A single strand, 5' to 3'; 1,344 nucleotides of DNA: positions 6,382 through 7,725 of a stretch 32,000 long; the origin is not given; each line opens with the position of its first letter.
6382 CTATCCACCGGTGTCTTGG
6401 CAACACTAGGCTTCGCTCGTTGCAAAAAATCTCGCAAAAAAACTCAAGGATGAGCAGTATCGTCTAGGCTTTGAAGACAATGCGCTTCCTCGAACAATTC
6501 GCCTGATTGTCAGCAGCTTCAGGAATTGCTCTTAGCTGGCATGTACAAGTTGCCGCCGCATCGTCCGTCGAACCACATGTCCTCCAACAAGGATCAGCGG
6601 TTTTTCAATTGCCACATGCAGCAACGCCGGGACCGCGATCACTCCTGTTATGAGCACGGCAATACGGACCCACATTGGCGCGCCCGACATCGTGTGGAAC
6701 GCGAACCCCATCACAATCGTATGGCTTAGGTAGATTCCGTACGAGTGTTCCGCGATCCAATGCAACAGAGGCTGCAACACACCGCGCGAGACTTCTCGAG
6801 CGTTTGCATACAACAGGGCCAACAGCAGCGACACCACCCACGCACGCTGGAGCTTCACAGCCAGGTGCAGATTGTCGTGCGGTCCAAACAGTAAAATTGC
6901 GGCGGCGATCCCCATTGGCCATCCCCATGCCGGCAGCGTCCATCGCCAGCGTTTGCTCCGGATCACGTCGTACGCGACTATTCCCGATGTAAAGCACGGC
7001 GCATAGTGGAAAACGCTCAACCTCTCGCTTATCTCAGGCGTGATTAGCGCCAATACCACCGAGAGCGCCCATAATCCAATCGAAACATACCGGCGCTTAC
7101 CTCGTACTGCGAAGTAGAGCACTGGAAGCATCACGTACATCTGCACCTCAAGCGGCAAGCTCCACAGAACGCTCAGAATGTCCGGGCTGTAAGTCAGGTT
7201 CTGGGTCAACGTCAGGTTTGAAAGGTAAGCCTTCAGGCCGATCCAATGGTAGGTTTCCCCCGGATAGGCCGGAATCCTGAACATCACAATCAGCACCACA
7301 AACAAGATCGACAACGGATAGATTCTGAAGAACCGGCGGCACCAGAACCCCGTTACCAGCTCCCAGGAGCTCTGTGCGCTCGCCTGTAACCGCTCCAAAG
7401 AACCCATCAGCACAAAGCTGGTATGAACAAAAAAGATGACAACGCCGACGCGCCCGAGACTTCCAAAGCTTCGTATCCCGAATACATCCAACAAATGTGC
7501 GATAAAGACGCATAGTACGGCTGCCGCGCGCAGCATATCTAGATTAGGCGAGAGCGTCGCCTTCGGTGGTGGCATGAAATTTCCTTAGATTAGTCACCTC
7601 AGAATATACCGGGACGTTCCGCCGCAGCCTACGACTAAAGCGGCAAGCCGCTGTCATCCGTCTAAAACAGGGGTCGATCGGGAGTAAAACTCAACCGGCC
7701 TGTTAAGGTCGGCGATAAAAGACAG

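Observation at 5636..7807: Three direct copies of the pheS 3' end bracket two AT-richer cargo segments: a footprint of serial insertion at pheS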

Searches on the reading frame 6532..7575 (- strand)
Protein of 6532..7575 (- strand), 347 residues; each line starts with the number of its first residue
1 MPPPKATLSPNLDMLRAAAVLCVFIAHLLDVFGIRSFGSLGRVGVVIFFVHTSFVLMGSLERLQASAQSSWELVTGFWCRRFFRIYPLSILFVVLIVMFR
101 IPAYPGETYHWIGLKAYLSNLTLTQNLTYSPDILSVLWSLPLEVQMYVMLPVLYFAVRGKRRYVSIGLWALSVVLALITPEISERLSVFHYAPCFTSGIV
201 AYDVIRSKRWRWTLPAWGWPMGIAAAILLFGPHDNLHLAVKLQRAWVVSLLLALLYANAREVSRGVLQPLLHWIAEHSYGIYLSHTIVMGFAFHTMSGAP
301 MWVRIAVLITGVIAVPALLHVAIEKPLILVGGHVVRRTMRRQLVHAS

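Call 6: search_protein_families(library=pfam, proteins=[window:6532-7575:-], max_evalue=0.01)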
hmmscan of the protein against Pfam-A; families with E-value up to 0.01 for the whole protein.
window:6532-7575:- (347 aa): 1 family
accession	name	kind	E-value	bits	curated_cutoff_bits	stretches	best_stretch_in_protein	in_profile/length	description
PF01757.29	Acyl_transf_3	-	3.1e-29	102.5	31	1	11-319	3-324/326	Acyltransferase domain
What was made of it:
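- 6532..7575 (-): Acyl_transf_3 (OafA/YrhL-type O-acyltransferase) gene, the main cargo of segment B. Pfam E 3e-29 (call 6).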

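Call 30: find_homologous_proteins(query=window:6532-7575:-, max_evalue=1e-40)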
Query window:6532-7575:- (347 aa): 575 proteins with E <= 1e-40 among 8000 candidates; the best 120 are listed.
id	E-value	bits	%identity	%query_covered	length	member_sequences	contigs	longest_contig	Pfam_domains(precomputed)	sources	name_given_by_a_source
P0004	1.4e-225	766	100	100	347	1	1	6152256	PF01757.29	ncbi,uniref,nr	ncbi:peptidoglycan/LPS O-acetylase OafA/YrhL [Edaphobacter aggregans]|uniref:Peptidoglycan/LPS O-ace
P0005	1.5e-179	615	81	98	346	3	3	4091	PF01757.29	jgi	jgi:peptidoglycan/LPS O-acetylase OafA/YrhL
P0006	5.9e-177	606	78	100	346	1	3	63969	PF01757.29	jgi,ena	-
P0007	1.5e-176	605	79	98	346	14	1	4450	PF01757.29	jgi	jgi:peptidoglycan/LPS O-acetylase OafA/YrhL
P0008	6.4e-176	603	78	98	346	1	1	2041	PF01757.29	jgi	jgi:peptidoglycan/LPS O-acetylase OafA/YrhL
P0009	2.5e-175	601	78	99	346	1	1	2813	PF01757.29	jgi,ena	-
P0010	1.2e-174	598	79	98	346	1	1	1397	PF01757.29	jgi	jgi:peptidoglycan/LPS O-acetylase OafA/YrhL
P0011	2.6e-174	597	78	98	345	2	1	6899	PF01757.29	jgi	jgi:peptidoglycan/LPS O-acetylase OafA/YrhL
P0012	2.6e-172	591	78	97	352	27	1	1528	PF01757.29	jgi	jgi:peptidoglycan/LPS O-acetylase OafA/YrhL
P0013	3.5e-172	590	77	98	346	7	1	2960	PF01757.29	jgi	jgi:peptidoglycan/LPS O-acetylase OafA/YrhL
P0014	4.1e-172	590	78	98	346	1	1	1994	PF01757.29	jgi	jgi:peptidoglycan/LPS O-acetylase OafA/YrhL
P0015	2.7e-171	587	77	100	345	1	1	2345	PF01757.29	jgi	jgi:peptidoglycan/LPS O-acetylase OafA/YrhL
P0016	3.2e-171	587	77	96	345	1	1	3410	PF01757.29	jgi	jgi:peptidoglycan/LPS O-acetylase OafA/YrhL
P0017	6.6e-171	586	77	100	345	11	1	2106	PF01757.29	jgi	jgi:peptidoglycan/LPS O-acetylase OafA/YrhL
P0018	4.0e-170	584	77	94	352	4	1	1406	PF01757.29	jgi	jgi:peptidoglycan/LPS O-acetylase OafA/YrhL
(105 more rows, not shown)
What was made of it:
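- The nearest other AcylT3 is 81% identical (call 30).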

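Call 31: find_encoding_contigs(protein=P0006, flank=8000, max_places=4)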
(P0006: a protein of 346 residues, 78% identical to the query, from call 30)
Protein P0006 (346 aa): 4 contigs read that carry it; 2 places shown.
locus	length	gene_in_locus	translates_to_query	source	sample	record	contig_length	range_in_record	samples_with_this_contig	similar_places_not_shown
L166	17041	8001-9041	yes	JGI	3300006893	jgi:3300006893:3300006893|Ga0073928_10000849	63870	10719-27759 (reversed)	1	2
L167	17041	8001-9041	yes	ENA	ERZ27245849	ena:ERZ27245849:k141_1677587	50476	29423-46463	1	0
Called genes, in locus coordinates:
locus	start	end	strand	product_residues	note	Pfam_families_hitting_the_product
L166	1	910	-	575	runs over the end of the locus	PF00890:FAD_binding_2, PF01266:DAO (faint), PF03486:HI0933_like (faint), PF07992:Pyr_redox_2 (faint), PF02910:Succ_DH_flav_C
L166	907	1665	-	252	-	-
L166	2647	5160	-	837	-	PF03483:B3_4, PF03484:B5, PF17759:tRNA_synthFbeta, PF03147:FDX-ACB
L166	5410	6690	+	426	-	-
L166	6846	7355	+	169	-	PF13577:SnoaL_4 (faint), PF14534:DUF4440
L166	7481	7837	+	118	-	PF04020:Phage_holin_4_2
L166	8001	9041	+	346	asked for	PF01757:Acyl_transf_3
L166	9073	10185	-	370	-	PF02912:Phe_tRNA-synt_N, PF01409:tRNA-synt_2d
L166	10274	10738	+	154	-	-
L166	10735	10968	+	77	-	PF13560:HTH_31 (weak), PF01381:HTH_3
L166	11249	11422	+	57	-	-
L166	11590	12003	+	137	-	-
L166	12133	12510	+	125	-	-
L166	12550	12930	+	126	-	-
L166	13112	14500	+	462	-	PF25917:BSH_RND, PF25973:BSH_CzcB (weak), PF25876:HH_MFP_RND, PF25944:Beta-barrel_RND, PF25967:RND-MFP_C (faint), PF25989:YknX_C (faint)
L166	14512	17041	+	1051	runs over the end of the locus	PF00873:ACR_tran, PF03176:MMPL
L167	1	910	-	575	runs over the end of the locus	PF00890:FAD_binding_2, PF01266:DAO (faint), PF03486:HI0933_like (faint), PF07992:Pyr_redox_2 (faint), PF02910:Succ_DH_flav_C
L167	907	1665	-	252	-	-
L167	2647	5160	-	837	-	PF03483:B3_4, PF03484:B5, PF17759:tRNA_synthFbeta, PF03147:FDX-ACB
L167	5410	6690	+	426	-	-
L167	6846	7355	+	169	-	PF13577:SnoaL_4 (faint), PF14534:DUF4440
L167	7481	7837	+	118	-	PF04020:Phage_holin_4_2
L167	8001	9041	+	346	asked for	PF01757:Acyl_transf_3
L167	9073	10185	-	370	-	PF02912:Phe_tRNA-synt_N, PF01409:tRNA-synt_2d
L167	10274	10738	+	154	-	-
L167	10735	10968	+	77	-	PF13560:HTH_31 (weak), PF01381:HTH_3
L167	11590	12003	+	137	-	-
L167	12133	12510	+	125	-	-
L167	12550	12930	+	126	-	-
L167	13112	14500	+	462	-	PF25917:BSH_RND, PF25973:BSH_CzcB (weak), PF25876:HH_MFP_RND, PF25944:Beta-barrel_RND, PF25967:RND-MFP_C (faint), PF25989:YknX_C (faint)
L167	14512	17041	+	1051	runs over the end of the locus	PF00873:ACR_tran, PF03176:MMPL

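Call 32: find_encoding_contigs(protein=P0005, flank=8000, max_places=4)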
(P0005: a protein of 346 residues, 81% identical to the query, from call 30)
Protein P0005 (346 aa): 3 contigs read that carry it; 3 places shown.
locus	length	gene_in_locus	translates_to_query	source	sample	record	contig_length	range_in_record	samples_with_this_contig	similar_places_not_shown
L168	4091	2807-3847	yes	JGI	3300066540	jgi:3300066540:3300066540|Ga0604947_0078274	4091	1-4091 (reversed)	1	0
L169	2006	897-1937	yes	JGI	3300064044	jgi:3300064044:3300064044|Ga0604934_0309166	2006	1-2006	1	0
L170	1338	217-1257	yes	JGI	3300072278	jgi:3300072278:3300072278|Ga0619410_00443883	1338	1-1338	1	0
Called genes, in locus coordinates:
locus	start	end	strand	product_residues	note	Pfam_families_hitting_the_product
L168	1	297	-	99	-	?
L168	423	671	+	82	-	-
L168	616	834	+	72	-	-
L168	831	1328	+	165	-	PF13577:SnoaL_4 (weak), PF14534:DUF4440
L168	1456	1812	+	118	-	PF04020:Phage_holin_4_2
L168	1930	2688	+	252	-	PF14023:Bestrophin-like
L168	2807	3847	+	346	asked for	PF01757:Acyl_transf_3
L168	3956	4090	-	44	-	?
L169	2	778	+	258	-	?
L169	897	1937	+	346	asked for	PF01757:Acyl_transf_3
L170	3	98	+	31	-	?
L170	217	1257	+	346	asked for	PF01757:Acyl_transf_3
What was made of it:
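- On Site-specific integrative element (ICE, IME or genomic island) at a gene 3' end: Acyltransferase orthologs occur as native neighbours of pheS (calls 31, 32).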

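Call 50: find_related_loci(query=window:6532-7575:-, collection=viral_contigs, flank=8000)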
Query window:6532-7575:- (347 aa) in viral_contigs; peptide patterns used: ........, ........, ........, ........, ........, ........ (x = any residue, [..] = any of these).
16 stretches matched a pattern, but none encodes a relative of the query by tblastn (E <= 1e-3).
